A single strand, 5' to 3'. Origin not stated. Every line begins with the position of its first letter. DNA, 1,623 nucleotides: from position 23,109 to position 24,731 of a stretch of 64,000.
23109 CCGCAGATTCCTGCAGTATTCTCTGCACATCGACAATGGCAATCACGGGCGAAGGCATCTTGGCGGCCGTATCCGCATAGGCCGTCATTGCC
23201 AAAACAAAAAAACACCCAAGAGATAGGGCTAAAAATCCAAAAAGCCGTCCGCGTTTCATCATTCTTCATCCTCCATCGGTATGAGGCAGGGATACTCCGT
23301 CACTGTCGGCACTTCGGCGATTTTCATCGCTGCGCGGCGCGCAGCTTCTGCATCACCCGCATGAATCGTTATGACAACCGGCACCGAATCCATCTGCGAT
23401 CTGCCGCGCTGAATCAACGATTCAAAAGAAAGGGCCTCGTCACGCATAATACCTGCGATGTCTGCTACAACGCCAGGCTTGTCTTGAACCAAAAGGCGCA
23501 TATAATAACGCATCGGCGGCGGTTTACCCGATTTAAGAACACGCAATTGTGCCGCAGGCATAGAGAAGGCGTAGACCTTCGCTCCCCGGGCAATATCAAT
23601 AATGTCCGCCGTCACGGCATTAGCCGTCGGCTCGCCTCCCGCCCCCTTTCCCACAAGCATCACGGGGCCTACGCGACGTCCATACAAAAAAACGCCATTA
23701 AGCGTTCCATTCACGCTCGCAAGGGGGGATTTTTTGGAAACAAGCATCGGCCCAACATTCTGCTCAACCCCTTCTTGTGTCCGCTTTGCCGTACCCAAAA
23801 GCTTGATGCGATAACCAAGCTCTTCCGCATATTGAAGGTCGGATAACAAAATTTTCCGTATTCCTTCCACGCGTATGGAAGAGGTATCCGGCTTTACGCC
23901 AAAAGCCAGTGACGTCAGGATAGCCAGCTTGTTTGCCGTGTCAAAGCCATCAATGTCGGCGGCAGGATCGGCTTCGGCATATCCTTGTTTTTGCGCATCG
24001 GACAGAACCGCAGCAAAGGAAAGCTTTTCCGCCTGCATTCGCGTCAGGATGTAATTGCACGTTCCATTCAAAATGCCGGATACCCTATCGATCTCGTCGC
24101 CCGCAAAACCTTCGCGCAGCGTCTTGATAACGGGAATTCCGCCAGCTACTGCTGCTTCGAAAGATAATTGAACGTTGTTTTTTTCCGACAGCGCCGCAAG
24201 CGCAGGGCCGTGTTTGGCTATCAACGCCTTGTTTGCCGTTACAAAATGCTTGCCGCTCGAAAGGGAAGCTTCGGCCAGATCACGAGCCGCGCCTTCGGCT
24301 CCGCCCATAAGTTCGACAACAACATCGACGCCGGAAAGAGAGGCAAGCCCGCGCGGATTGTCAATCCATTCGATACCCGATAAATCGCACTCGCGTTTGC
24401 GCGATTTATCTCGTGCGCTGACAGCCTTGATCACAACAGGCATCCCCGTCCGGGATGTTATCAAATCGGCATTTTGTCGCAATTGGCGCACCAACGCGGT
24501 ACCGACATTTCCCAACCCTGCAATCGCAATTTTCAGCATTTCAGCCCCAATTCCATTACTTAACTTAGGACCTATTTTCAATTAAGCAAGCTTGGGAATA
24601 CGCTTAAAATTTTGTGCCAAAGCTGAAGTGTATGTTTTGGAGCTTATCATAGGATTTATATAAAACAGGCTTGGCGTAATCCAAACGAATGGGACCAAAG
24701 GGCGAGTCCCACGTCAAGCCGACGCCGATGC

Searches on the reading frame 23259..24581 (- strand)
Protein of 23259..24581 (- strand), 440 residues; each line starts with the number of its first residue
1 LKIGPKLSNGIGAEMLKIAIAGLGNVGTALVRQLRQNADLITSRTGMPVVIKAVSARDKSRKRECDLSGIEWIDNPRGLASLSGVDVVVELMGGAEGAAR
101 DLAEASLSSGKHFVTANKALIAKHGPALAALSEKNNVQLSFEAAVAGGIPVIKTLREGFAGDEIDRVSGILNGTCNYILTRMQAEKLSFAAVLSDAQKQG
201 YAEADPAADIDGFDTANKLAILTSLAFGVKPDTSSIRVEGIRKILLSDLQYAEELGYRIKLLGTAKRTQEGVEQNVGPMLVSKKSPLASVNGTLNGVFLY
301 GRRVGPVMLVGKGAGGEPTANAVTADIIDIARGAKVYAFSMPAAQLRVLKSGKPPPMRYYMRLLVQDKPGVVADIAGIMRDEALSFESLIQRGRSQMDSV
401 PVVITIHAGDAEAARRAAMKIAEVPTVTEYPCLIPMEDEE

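Call 37: search_protein_families(library=pfam, proteins=[window:23259-24581:-], max_evalue=0.001)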
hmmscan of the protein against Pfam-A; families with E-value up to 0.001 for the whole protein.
window:23259-24581:- (440 aa): 3 families
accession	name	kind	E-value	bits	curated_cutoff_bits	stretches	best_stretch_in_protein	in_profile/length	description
PF00742.24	Homoserine_dh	-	3.3e-64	216.3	22.9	1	150-328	1-173/173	Homoserine dehydrogenase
PF03447.22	NAD_binding_3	-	3.3e-17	63.7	24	1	22-142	1-116/116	Homoserine dehydrogenase, NAD binding domain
PF01842.31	ACT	-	3.2e-05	24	27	1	361-418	3-61/66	ACT domain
